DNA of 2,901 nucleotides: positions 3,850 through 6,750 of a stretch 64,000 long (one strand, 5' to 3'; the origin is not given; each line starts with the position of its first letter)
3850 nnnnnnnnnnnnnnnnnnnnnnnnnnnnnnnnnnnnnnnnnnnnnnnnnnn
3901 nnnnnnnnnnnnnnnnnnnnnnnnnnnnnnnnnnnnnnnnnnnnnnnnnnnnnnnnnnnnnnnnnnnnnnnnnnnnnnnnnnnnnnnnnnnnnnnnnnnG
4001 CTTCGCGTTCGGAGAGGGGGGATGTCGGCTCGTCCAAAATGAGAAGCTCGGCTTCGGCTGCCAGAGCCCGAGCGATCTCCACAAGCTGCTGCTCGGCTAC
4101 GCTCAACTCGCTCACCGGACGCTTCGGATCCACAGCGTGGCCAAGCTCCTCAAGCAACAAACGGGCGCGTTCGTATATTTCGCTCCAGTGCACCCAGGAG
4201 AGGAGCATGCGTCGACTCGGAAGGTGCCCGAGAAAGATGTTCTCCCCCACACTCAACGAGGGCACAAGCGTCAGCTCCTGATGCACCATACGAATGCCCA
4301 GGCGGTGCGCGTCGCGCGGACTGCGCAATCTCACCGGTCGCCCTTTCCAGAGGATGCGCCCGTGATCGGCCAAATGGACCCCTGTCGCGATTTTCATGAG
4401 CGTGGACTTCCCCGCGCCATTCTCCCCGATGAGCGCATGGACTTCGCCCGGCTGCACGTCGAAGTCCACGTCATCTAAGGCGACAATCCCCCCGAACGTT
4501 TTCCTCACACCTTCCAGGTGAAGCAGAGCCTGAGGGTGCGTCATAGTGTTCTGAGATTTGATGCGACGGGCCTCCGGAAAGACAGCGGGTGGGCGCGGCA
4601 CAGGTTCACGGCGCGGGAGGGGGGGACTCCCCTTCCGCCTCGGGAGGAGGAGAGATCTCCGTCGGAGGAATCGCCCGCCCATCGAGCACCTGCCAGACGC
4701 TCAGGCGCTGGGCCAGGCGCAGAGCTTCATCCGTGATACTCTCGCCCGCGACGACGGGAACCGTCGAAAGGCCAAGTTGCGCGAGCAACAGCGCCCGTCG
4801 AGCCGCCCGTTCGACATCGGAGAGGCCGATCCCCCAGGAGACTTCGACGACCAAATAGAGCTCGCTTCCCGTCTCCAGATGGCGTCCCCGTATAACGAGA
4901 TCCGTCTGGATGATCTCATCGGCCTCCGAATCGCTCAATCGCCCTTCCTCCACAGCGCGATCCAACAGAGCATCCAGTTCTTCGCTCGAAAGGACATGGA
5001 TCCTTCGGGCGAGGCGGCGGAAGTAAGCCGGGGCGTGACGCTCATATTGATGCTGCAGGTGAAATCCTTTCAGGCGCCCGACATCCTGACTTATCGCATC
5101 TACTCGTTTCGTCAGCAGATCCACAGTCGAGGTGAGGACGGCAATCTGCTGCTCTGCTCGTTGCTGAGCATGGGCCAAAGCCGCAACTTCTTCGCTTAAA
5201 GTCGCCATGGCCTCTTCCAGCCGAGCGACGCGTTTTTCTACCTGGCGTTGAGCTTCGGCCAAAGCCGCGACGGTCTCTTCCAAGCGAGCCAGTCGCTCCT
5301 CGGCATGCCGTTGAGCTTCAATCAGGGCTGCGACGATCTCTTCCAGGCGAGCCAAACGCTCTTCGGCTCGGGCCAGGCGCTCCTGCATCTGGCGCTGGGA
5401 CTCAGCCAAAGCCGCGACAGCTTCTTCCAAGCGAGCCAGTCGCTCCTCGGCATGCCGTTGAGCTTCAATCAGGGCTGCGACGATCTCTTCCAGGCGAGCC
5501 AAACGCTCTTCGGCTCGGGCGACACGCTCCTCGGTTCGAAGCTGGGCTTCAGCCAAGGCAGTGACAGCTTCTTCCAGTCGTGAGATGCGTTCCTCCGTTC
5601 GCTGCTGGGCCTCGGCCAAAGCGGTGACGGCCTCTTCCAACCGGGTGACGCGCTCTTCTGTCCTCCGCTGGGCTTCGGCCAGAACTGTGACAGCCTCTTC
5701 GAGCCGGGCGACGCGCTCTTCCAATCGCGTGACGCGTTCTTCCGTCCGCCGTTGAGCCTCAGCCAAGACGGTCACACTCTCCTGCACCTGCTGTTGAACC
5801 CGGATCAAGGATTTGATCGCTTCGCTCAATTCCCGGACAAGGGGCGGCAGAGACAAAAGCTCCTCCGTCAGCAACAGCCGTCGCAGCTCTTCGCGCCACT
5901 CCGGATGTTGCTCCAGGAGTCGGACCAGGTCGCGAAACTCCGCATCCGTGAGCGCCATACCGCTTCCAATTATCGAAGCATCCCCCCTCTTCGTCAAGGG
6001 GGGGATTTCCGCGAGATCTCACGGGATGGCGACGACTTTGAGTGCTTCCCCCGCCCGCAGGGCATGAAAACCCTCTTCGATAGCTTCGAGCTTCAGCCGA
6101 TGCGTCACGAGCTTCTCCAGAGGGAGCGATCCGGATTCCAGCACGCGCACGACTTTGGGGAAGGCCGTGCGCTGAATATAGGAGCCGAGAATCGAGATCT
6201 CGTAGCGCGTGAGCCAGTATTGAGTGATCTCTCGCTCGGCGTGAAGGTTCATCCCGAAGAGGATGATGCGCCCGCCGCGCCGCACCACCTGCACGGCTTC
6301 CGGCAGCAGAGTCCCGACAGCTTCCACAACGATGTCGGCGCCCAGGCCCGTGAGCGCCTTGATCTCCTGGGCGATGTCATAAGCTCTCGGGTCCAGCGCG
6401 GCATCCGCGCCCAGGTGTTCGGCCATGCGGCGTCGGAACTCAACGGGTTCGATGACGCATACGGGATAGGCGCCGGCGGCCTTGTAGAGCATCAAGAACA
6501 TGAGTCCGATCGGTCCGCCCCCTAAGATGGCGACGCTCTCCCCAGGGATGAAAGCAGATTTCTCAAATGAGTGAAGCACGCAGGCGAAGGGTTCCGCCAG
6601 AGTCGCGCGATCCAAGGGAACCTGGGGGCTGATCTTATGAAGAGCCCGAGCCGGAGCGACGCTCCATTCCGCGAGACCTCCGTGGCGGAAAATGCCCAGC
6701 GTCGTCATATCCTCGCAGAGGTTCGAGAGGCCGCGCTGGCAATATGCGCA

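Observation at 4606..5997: Coiled-coil repeat / PD-(D/E)xK-like protein with perfect 97-bp intragenic duplication inserted in the transporter operon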

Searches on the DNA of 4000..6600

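Call 78: search_rna_families(source=window, start=4000, end=6600, threshold=evalue, max_evalue=0.1)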
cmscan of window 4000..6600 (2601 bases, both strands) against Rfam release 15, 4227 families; matches with E-value up to 0.1: 1.
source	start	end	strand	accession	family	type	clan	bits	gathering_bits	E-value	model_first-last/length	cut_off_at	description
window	4602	4672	+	RF02937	Clostridiales-2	Gene; sRNA;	-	21.5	58.6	0.059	1-82/82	no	Clostridiales-2 RNA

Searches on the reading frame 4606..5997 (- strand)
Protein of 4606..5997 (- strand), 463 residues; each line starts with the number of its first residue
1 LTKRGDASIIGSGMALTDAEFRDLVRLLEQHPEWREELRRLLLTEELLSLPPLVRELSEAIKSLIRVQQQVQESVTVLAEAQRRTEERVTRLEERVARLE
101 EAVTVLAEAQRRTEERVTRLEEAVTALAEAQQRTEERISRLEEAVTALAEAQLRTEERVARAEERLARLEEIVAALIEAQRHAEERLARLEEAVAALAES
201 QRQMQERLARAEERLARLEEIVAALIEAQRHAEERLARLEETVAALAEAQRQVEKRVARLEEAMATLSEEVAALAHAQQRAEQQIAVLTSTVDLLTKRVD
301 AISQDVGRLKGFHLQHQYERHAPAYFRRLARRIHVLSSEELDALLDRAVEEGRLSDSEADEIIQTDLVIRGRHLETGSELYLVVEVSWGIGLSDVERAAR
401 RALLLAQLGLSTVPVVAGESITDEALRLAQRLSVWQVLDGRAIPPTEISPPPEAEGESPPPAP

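Call 5: search_protein_families(library=pfam, proteins=[window:4606-5997:-], max_evalue=1)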
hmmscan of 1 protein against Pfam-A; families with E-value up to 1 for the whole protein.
window:4606-5997:- (463 aa): 54 families (the best 25 are shown)
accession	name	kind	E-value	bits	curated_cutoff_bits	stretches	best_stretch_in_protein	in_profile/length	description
PF10779.14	XhlA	-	6.7e-10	39.4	34.7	4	204-250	2-48/67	Haemolysin XhlA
PF02346.21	Vac_Fusion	-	6.7e-10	38.9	24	6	111-143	3-35/56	Chordopoxvirus multifunctional envelope protein A27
PF07889.17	DUF1664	-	3.6e-09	37.2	34.6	4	217-288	49-120/124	Protein of unknown function (DUF1664)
PF01519.22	DUF16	-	4.1e-09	37.3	40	3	232-302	32-102/104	Protein of unknown function DUF16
PF06419.17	COG6_N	-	4.2e-07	30.5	27.4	2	176-235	31-90/114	Conserved oligomeric complex COG6, N-terminal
PF14712.11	Snapin_Pallidin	-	2.3e-06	28.4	29.6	3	182-260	10-88/89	Snapin/Pallidin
PF16526.10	CLZ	-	3.6e-06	27.7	26.7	1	239-285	15-61/71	C-terminal leucine zipper domain of cyclic nucleotide-gated channels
PF21521.3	MYO6_lever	-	5.4e-06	27.1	27.3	1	225-290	68-133/141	Myosin VI, lever arm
PF08702.15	Fib_alpha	-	1.1e-05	26.1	29.9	3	55-128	55-129/143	Fibrinogen alpha/beta chain family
PF04102.17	SlyX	-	2e-05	25.5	30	3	254-306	2-54/67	SlyX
PF20492.3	ERM_helical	-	3.5e-05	24.3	40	3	46-130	35-119/120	Ezrin/radixin/moesin, alpha-helical domain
PF05929.16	Phage_GPO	-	0.00016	21.8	33.6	4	221-286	180-245/268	Phage capsid scaffolding protein (GPO) serine peptidase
PF22905.2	Hydro_N_hd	-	0.00023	21.6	27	1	238-319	101-184/195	Hydrolase N-terminal helical domain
PF23831.1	DUF7201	-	0.00035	20.7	27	1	165-221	11-60/142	Coiled-coil region of unknown function (DUF7201)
PF23349.2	BBS7_hp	-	0.0016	19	27.8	1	165-226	20-80/114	BBS7 hairpin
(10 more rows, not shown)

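Call 6: search_protein_families(library=ncbifam, proteins=[window:4606-5997:-], max_evalue=1)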
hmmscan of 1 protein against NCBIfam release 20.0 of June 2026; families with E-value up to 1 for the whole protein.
window:4606-5997:- (463 aa): 51 families (the best 25 are shown)
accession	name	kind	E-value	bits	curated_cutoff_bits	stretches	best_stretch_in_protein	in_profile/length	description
TIGR02168.1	SMC_prok_B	equivalog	6.3e-13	47.4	567.35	1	44-336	685-979/1181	chromosome segregation protein SMC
TIGR04523.1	Mplasa_alph_rch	subfamily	2.3e-09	35.8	270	1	55-304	408-659/745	helix-rich protein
TIGR02169.1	SMC_prok_A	equivalog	2.6e-09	35.4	729.4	1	53-306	687-941/1165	chromosome segregation protein SMC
NF003034.1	PRK03918.1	equivalog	2.1e-08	32.6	700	2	86-352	147-400/878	DNA double-strand break repair ATPase Rad50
NF041034.1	Rad50_Sulf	equivalog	2.5e-08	32.3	1000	1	55-311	431-670/872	DNA double-strand break repair ATPase Rad50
NF047515.1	SpiroCoCo_C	equivalog_domain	2.5e-07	30.2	125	2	60-223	12-263/313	SpiroCoCo family coiled-coil protein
NF045487.1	ASRP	equivalog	3.5e-06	25.9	300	2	184-309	323-448/593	archaea-specific SMC-related protein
NF033885.1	conj_TraP_IncI1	equivalog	3.7e-06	26.8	135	2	239-304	77-142/217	conjugal transfer protein TraP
NF040788.1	S-lay_SlaB_Mtsph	equivalog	5.6e-06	25.5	700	2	236-310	310-384/416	S-layer protein SlaB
NF043058.1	T4SS_LegC2C7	subfamily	7.5e-06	25.1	350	2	27-198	87-251/348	LegC2/C7 family Dot/Icm T4SS effector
NF045780.1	TrlF_fam_ATP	equivalog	7.6e-05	21.6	350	1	66-327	449-728/944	TrlF family AAA-like ATPase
NF058533.1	antiphage_ProA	equivalog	0.00019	19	1500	1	42-334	848-1138/1903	anti-phage protein ProA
NF006543.0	PRK09039.1-2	equivalog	0.00023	21.1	305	2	179-304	41-166/350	peptidoglycan -binding protein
NF010670.0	PRK14067.1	equivalog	0.00031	20.4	107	1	232-272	10-49/81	exodeoxyribonuclease VII small subunit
NF038178.1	AlgP_Nterm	equivalog_domain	0.00052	20.4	100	2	68-145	30-108/132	AlgP family protein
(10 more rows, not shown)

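Call 58: find_encoding_contigs(protein=window:4606-5958:-, flank=3000, max_places=5)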
Protein window:4606-5958:- (450 aa): no gene with exactly this product is on record in the collection.

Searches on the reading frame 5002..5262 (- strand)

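Call 53: search_protein_families(library=pfam, proteins=[window:5002-5262:-], max_evalue=1)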
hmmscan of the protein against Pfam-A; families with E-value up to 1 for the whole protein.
seq(87 aa): 45 families (the best 25 are shown)
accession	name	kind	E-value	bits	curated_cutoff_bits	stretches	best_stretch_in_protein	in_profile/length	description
PF04102.17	SlyX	-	0.00021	22.3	30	1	9-62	2-55/67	SlyX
PF16526.10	CLZ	-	0.00028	21.7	26.7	2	3-40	24-61/71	C-terminal leucine zipper domain of cyclic nucleotide-gated channels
PF06103.16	DUF948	-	0.00051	20.6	37.2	1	5-64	28-87/89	Bacterial protein of unknown function (DUF948)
PF10779.14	XhlA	-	0.0019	18.8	34.7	1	8-52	2-46/67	Haemolysin XhlA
PF05227.19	CHASE3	-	0.0019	18.5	28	1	3-72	46-116/138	CHASE3 domain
PF01923.23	Cob_adeno_trans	-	0.0024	18.4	24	1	5-79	51-124/171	Cobalamin adenosyltransferase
PF04977.20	DivIC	-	0.0032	17.7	28.9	1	31-65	17-51/80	Septum formation initiator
PF16454.10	PI3K_P85_iSH2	-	0.0035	17.4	31.5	1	3-56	88-141/161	Phosphatidylinositol 3-kinase regulatory subunit P85 inter-SH2 domain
PF00170.26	bZIP_1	-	0.0044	17.5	27.6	1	4-35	27-58/64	bZIP transcription factor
PF01519.22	DUF16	-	0.0053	17.6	40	1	3-57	48-102/104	Protein of unknown function DUF16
PF16043.11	DUF4795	-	0.0057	16.5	34.8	1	4-52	8-56/208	Domain of unknown function (DUF4795)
PF12325.13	TMF_TATA_bd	-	0.0079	16.7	29.1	1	7-59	16-68/115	TATA element modulatory factor 1 TATA binding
PF22905.2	Hydro_N_hd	-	0.011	16.1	27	1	1-65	109-177/195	Hydrolase N-terminal helical domain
PF16331.10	TolA_bind_tri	-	0.013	16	30.1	0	7-58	1-52/76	TolA binding protein trimerisation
PF23993.1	DUF7311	-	0.015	16.3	27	1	3-58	29-84/150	Domain of unknown function (DUF7311)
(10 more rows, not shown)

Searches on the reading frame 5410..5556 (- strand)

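Call 53: search_protein_families(library=pfam, proteins=[window:5410-5556:-], max_evalue=1)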
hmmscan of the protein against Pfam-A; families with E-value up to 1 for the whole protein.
seq(49 aa): 9 families
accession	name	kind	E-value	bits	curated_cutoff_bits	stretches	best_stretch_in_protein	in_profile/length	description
PF02346.21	Vac_Fusion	-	0.00094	19.2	24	1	13-45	3-35/56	Chordopoxvirus multifunctional envelope protein A27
PF08954.16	Trimer_CC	-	0.031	14.3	27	1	13-49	15-51/52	Trimerisation motif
PF10779.14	XhlA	-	0.054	14.1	34.7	1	9-46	3-40/67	Haemolysin XhlA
PF24073.1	DUF7365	-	0.1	13.2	27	1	8-45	31-68/101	Coiled-coil region of unknown function (DUF7365)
PF09932.14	DUF2164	-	0.14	12.7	27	0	28-48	51-71/74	Uncharacterized conserved protein (DUF2164)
PF02609.21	Exonuc_VII_S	-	0.15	12.6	24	1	16-29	2-15/52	Exonuclease VII small subunit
PF16593.10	Cas9-BH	-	0.15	12.3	26.3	1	11-31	10-30/33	Bridge helix of CRISPR-associated endonuclease Cas9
PF04102.17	SlyX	-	0.28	12.3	30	1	9-48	2-41/67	SlyX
PF17522.7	DUF5446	-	0.72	10.5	26.2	1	7-47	16-54/72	Family of unknown function (DUF5446)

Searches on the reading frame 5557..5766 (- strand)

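Call 53: search_protein_families(library=pfam, proteins=[window:5557-5766:-], max_evalue=1)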
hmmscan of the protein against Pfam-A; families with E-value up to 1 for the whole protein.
seq(70 aa): 63 families (the best 25 are shown)
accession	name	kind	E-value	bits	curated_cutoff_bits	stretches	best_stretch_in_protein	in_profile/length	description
PF02346.21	Vac_Fusion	-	1.8e-07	31.1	24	2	34-66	3-35/56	Chordopoxvirus multifunctional envelope protein A27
PF01519.22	DUF16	-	0.00026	21.9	40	1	8-65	32-103/104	Protein of unknown function DUF16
PF09932.14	DUF2164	-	0.00028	21.3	27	0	49-69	51-71/74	Uncharacterized conserved protein (DUF2164)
PF10046.14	BLOC1_2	-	0.0003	21.5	33.4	2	10-40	65-95/96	Biogenesis of lysosome-related organelles complex-1 subunit 2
PF10779.14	XhlA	-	0.00043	20.8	34.7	2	9-53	3-47/67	Haemolysin XhlA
PF16526.10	CLZ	-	0.00065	20.5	26.7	2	4-45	25-70/71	C-terminal leucine zipper domain of cyclic nucleotide-gated channels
PF04102.17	SlyX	-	0.0011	19.9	30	1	8-61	1-54/67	SlyX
PF08954.16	Trimer_CC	-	0.0012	18.8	27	2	37-70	18-51/52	Trimerisation motif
PF07889.17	DUF1664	-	0.003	18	34.6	1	11-68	60-117/124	Protein of unknown function (DUF1664)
PF23831.1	DUF7201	-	0.0064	16.6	27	1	9-67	16-74/142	Coiled-coil region of unknown function (DUF7201)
PF08702.15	Fib_alpha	-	0.0069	17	29.9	1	4-52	82-130/143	Fibrinogen alpha/beta chain family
PF15237.11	PTRF_SDPR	-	0.0088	16.1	30.5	1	3-45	23-65/250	PTRF/SDPR family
PF02609.21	Exonuc_VII_S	-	0.0095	16.4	24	1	9-56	2-49/52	Exonuclease VII small subunit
PF22215.1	MLKL_N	-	0.0098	15.8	27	1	5-63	18-74/142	Mixed lineage kinase domain-like N-terminal domain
PF11559.13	ADIP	-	0.011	16.3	34.3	1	6-65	69-128/151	Afadin- and alpha -actinin-Binding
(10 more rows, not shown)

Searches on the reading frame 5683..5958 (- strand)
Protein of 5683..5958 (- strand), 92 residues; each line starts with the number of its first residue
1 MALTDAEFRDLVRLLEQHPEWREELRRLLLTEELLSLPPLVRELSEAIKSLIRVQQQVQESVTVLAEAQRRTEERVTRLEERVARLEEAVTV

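Call 53: search_protein_families(library=pfam, proteins=[window:5683-5958:-], max_evalue=1)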
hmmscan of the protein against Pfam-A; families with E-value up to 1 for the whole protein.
seq(92 aa): 9 families
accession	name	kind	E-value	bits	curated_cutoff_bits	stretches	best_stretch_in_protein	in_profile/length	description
PF05149.17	Flagellar_rod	-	0.0053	16.7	23.4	1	36-83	208-255/287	Paraflagellar rod protein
PF07889.17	DUF1664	-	0.032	14.7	34.6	1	41-90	68-117/124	Protein of unknown function (DUF1664)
PF14712.11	Snapin_Pallidin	-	0.041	14.8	29.6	1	30-86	3-64/89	Snapin/Pallidin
PF08824.15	Serine_rich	-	0.049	14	26.9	1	44-90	3-49/157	Serine rich protein interaction domain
PF10018.14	Med4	-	0.085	13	26.9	1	46-90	2-45/190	Vitamin-D-receptor interacting Mediator subunit 4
PF25464.1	DUF7900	-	0.13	13.3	27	1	34-86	10-60/97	Domain of unknown function (DUF7900)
PF16454.10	PI3K_P85_iSH2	-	0.16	12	31.5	1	8-87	57-136/161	Phosphatidylinositol 3-kinase regulatory subunit P85 inter-SH2 domain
PF12329.13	TMF_DNA_bd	-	0.32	11.5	35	1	31-87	18-74/74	TATA element modulatory factor 1 DNA binding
PF08848.17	DUF1818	-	0.54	10.8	25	1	2-37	29-64/113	Domain of unknown function (DUF1818)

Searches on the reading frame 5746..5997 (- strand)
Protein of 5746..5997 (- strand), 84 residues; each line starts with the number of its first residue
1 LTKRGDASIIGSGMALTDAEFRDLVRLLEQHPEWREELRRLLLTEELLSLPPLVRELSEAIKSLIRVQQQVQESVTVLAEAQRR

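Call 8: search_protein_families(library=pfam, proteins=[window:5746-5997:-], max_evalue=10)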
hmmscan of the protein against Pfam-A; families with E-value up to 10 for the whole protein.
seq(84 aa): 2 families
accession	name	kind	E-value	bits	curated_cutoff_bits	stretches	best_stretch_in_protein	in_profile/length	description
PF03564.21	DUF1759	-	0.13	12.7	25.4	1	4-80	39-111/148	Protein of unknown function (DUF1759)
PF08848.17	DUF1818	-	0.18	12.4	25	1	14-50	28-64/113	Domain of unknown function (DUF1818)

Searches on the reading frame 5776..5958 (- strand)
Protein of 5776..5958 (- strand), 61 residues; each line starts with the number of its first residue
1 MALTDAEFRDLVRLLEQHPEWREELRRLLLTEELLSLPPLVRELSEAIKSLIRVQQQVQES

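Call 36: search_protein_families(library=padloc, proteins=[window:5776-5958:-], max_evalue=1)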
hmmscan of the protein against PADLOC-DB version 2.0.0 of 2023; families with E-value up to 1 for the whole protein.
seq(61 aa): 1 family
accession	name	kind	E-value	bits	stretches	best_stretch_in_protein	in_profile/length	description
PDLC00038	DruH3|DruH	-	0.02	10.7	1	10-45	224-261/1168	Unknown function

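Call 37: search_protein_families(library=phrogs, proteins=[window:5776-5958:-], max_evalue=1)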
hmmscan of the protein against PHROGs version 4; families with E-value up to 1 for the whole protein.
seq(61 aa): 1 family
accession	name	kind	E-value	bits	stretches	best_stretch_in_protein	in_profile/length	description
phrog_1838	-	unknown function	0.23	13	1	2-40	14-54/67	-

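Call 38: search_protein_families(library=ncbifam, proteins=[window:5776-5958:-], max_evalue=1)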
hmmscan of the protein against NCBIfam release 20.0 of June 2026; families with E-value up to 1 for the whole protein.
seq(61 aa): 1 family
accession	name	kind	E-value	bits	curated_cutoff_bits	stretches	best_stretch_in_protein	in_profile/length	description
NF052375.1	antisigma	equivalog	0.094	12.7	100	1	2-57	9-67/217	anti-sigma factor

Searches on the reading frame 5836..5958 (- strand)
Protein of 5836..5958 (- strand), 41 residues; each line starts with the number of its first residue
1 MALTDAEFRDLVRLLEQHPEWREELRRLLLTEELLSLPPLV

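Call 70: find_homologous_proteins(query=A6, max_evalue=0.01)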
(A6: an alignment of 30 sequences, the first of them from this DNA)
Query A6 (30 sequences) (41 aa, profile of the alignment): 136 proteins with E <= 0.01 among 2921 candidates; the best 120 are listed.
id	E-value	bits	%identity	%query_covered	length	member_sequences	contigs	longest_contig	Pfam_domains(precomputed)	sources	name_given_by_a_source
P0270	4.7e-19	85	68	100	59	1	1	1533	-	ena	-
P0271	4.8e-19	85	68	100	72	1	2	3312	-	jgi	jgi:septation ring formation regulator EzrA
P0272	4.9e-19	85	68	54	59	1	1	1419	-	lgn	-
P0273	9.1e-19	85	73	100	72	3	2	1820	-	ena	-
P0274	1.2e-18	84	66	100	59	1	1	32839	-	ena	-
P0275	1.3e-18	84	68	100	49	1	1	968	-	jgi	jgi:hypothetical protein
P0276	1.4e-18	84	68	93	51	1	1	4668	-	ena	-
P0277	1.8e-18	84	63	100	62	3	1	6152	-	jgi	-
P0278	2.2e-18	83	71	100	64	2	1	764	-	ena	-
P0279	2.3e-18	83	71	100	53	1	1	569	-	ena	-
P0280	2.5e-18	83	63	100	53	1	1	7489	-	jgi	jgi:hypothetical protein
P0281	2.6e-18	83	63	100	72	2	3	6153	-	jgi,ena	-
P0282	3.5e-18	83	63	98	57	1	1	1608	-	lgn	-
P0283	3.6e-18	83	68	98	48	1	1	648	-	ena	-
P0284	3.9e-18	83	73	100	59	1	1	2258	-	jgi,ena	-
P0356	4.5e-15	73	59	100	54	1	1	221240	-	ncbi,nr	ncbi:MAG: hypothetical protein RML36_06585 [Anaerolineae bacterium]|nr:hypothetical protein [Anaerol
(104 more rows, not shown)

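Call 72: find_encoding_contigs(protein=P0356, flank=3000, max_places=2)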
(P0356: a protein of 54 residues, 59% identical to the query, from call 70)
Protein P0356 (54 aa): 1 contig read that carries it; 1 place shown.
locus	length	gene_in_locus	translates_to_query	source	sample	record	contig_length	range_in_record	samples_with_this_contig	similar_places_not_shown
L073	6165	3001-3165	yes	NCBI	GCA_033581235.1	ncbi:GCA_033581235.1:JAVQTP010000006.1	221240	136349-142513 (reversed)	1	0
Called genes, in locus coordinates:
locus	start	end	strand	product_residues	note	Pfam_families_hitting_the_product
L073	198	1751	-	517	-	PF04073:tRNA_edit, PF03129:HGTP_anticodon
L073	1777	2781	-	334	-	-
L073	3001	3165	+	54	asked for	-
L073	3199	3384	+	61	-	-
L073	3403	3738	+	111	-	-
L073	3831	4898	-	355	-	PF01408:GFO_IDH_MocA, PF22725:GFO_IDH_MocA_C3 (faint)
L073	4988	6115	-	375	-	PF00155:Aminotran_1_2, PF01041:DegT_DnrJ_EryC1, PF01053:Cys_Met_Meta_PP, PF01212:Beta_elim_lyase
